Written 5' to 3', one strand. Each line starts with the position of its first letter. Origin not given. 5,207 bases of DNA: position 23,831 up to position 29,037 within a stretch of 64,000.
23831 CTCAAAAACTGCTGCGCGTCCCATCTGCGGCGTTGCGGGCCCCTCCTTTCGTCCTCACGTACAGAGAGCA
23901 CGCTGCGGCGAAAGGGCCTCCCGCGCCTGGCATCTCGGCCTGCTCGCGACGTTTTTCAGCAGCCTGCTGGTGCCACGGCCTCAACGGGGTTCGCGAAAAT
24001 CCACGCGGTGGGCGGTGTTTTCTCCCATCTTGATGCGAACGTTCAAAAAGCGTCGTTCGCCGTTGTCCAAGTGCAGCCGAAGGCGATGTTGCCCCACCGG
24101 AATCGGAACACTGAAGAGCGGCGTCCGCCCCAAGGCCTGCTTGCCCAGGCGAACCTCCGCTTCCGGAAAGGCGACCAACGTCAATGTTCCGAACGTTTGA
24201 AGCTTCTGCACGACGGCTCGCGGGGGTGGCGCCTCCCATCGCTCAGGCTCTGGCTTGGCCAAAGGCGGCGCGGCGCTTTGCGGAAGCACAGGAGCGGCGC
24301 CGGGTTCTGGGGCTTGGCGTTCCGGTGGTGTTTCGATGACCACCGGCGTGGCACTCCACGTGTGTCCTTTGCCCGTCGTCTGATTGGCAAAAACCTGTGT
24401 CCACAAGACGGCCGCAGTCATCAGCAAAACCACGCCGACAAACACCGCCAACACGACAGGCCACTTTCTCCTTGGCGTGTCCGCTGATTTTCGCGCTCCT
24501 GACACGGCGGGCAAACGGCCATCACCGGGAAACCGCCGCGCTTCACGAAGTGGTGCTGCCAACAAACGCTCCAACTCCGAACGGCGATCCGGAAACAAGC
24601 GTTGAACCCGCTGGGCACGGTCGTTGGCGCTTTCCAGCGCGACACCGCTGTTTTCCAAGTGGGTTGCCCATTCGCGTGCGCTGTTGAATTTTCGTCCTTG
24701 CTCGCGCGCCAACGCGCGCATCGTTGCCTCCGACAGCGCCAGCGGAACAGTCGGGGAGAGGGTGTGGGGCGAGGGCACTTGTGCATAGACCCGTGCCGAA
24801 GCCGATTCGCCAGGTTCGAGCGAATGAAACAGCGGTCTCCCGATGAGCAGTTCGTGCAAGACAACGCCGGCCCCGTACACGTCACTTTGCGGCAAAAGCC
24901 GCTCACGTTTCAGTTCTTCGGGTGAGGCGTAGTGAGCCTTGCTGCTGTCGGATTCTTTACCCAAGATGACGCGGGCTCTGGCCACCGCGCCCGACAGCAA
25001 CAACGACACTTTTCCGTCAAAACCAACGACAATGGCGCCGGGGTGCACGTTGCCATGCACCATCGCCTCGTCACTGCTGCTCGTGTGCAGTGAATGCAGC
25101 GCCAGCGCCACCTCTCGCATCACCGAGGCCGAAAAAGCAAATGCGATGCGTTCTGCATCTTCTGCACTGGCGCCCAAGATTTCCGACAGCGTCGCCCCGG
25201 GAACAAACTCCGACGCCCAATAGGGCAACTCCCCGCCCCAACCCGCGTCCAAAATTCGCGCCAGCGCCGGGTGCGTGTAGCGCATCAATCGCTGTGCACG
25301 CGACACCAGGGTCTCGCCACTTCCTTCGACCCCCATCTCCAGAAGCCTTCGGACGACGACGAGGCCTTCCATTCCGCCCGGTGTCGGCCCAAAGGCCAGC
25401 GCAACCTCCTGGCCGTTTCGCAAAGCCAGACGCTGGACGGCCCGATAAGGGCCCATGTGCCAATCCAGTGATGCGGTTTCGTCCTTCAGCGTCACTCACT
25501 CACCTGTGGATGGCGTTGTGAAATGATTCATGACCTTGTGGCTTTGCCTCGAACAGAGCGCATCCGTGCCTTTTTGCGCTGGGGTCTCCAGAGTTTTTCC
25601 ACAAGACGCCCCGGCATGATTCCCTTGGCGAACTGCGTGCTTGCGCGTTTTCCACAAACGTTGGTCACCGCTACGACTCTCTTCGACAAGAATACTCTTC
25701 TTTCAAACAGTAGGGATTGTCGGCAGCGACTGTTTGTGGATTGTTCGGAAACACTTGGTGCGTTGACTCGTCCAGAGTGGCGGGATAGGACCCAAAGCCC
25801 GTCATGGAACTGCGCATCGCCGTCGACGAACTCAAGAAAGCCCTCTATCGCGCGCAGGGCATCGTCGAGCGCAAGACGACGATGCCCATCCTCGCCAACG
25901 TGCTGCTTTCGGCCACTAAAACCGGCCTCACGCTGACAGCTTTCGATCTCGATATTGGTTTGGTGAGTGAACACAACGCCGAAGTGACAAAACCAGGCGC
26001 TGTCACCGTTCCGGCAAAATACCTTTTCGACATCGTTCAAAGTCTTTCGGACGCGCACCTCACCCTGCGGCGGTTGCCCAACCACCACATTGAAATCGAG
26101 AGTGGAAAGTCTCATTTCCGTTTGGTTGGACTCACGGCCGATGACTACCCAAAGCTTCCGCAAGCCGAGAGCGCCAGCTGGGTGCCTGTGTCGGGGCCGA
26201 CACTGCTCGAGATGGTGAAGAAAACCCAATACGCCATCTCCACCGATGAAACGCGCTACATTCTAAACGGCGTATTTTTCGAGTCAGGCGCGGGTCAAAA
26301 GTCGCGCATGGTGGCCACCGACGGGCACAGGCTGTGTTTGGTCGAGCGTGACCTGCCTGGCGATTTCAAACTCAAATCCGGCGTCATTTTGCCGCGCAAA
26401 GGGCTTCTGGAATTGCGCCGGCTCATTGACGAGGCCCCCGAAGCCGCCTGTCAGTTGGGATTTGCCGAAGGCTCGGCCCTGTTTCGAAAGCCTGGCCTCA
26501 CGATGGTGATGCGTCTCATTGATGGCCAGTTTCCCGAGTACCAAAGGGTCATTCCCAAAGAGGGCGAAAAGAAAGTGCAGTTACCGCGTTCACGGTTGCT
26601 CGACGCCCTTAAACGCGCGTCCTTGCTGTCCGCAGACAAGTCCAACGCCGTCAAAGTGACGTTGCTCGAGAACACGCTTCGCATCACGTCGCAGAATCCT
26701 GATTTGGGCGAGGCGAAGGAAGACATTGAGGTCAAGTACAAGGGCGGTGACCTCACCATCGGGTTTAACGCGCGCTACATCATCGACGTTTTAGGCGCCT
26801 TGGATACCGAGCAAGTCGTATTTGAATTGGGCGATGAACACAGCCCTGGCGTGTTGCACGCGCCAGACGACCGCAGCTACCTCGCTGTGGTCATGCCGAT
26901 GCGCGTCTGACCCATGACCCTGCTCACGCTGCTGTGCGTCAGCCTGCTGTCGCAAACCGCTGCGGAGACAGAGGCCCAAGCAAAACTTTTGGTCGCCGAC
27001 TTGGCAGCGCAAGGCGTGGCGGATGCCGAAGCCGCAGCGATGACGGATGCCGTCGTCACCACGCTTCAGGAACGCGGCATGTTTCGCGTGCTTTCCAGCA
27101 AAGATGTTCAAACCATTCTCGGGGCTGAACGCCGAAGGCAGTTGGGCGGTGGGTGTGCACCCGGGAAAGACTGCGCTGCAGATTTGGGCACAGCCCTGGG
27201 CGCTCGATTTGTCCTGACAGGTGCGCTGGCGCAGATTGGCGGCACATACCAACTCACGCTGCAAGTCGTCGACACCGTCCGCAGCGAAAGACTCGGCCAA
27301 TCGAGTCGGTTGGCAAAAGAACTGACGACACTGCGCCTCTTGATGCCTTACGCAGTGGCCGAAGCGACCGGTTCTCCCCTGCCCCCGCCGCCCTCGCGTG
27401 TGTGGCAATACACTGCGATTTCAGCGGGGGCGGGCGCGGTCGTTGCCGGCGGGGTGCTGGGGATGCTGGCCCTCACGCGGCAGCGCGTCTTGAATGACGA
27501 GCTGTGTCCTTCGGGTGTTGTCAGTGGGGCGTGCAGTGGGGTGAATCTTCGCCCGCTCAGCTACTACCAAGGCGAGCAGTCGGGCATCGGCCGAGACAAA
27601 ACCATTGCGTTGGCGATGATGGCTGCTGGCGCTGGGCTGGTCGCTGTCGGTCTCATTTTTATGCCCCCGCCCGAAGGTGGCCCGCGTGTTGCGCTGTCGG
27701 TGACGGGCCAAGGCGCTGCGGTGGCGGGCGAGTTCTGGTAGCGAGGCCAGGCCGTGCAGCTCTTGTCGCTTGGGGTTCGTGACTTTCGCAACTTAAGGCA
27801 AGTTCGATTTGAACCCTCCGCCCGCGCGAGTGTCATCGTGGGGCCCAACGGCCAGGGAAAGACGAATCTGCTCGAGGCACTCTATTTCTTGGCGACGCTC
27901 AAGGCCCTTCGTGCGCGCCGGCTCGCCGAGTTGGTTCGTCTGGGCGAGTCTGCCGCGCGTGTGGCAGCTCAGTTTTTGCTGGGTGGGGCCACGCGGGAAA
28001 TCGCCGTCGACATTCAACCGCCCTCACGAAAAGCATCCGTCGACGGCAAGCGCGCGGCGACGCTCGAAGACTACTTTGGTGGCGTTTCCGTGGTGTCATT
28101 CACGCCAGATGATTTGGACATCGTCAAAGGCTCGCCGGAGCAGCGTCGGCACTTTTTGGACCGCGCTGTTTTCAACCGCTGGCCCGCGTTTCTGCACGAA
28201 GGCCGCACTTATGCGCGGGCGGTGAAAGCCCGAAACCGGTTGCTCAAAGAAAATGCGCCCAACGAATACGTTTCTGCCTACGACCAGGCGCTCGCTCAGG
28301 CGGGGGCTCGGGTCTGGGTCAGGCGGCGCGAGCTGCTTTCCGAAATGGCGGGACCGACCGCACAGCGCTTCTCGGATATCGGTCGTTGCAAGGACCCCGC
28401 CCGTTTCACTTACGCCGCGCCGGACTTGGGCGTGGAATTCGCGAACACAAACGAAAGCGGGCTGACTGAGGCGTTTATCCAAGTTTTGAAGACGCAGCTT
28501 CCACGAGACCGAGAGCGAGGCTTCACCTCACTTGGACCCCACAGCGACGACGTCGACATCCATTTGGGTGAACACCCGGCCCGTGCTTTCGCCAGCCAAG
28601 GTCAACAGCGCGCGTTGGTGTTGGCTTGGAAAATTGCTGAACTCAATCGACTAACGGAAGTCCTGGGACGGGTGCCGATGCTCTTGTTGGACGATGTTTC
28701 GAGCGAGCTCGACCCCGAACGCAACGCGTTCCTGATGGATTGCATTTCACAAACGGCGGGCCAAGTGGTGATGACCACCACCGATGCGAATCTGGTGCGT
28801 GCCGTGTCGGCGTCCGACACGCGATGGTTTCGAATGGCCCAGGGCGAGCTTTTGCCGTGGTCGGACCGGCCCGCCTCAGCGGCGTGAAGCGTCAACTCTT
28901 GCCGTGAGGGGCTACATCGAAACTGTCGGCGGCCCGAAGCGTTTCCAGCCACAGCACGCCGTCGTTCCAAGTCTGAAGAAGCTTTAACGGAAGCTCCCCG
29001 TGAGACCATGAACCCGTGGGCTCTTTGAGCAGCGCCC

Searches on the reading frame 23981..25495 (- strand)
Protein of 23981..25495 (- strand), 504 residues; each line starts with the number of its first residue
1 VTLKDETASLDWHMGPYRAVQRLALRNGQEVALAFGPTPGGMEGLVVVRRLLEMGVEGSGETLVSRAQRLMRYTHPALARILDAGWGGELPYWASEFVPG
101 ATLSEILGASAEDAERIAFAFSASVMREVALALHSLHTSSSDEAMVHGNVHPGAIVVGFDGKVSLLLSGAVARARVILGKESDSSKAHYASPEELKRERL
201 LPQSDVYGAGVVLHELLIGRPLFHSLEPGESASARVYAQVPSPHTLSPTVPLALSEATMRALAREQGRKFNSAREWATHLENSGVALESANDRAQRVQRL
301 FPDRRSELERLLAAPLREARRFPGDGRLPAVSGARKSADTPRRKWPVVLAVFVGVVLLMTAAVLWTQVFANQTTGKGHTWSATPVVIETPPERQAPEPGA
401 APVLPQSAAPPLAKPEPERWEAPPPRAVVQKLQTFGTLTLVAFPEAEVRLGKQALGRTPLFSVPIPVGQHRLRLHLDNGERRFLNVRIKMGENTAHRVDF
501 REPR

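Call 10: search_protein_families(library=pfam, proteins=[window:23981-25495:-], max_evalue=0.01)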
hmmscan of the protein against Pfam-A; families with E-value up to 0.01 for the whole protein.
window:23981-25495:- (504 aa): 3 families
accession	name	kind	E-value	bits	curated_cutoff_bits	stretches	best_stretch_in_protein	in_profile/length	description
PF00069.31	Pkinase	-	5.9e-08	32.9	31.7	1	69-228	51-202/263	Protein kinase domain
PF07714.23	PK_Tyr_Ser-Thr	-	1.3e-07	31.7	23.1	1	45-223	30-205/258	Protein tyrosine and serine/threonine kinase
PF08308.17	PEGA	-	0.00052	20.3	20.8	1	444-495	11-62/71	PEGA domain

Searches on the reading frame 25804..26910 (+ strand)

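Call 10: search_protein_families(library=pfam, proteins=[window:25804-26910:+], max_evalue=0.01)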
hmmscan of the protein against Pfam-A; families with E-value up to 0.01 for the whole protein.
window:25804-26910:+ (368 aa): 3 families
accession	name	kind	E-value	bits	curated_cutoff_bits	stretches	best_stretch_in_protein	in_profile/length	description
PF02768.20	DNA_pol3_beta_3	-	2.6e-37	127.7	27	1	248-367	2-121/121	DNA polymerase III beta subunit, C-terminal domain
PF00712.24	DNA_pol3_beta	-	1.1e-31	110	24.4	1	1-119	1-120/120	DNA polymerase III beta subunit, N-terminal domain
PF02767.21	DNA_pol3_beta_2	-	3.6e-27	95.4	27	1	133-245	6-116/116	DNA polymerase III beta subunit, central domain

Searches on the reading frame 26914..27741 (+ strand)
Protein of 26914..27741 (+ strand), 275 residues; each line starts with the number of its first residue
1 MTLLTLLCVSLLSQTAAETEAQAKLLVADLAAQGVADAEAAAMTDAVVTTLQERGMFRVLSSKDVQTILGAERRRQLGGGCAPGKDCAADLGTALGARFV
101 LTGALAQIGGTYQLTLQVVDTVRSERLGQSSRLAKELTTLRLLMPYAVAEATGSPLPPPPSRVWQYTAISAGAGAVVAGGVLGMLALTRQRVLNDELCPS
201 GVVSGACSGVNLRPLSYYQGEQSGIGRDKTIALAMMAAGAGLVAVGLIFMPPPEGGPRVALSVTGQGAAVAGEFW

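Call 10: search_protein_families(library=pfam, proteins=[window:26914-27741:+], max_evalue=0.01)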
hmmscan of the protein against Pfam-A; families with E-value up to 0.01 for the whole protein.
window:26914-27741:+ (275 aa): 2 families
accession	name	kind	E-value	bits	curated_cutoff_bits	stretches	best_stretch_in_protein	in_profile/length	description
PF11684.13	DUF3280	-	0.0001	23.1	30.1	1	40-127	29-110/138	Protein of unknown function (DUF2380)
PF13036.11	LpoB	-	0.00035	20.9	22.3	1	37-123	44-136/147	Peptidoglycan-synthase activator LpoB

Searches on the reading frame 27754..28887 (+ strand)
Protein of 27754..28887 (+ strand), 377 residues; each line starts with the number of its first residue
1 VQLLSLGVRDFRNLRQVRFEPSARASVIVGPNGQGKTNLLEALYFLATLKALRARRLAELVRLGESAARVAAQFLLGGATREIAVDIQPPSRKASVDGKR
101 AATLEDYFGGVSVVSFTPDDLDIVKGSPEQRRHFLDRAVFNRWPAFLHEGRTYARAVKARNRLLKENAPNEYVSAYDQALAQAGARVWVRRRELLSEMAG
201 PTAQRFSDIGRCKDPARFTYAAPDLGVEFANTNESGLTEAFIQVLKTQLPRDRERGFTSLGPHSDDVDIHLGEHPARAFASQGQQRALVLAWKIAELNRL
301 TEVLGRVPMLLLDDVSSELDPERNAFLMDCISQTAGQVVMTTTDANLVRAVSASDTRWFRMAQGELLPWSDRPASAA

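Call 10: search_protein_families(library=pfam, proteins=[window:27754-28887:+], max_evalue=0.01)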
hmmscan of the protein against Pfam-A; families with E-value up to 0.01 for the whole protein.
window:27754-28887:+ (377 aa): 5 families
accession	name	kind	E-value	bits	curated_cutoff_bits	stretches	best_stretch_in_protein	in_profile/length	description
PF02463.25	SMC_N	-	2.7e-18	66.6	40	1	5-351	4-205/220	RecF/RecN/SMC N terminal domain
PF13304.12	AAA_21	-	1e-12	49.2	27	1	27-346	3-301/304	AAA domain, putative AbiEii toxin, Type IV TA system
PF13175.12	AAA_15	-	2.5e-07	31.1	32.1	1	1-50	1-50/374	AAA ATPase domain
PF13476.12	AAA_23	-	2.1e-06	29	27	1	6-51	2-47/201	AAA domain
PF13555.12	AAA_29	-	0.0052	16.9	27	0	11-46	12-45/61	P-loop containing region of AAA domain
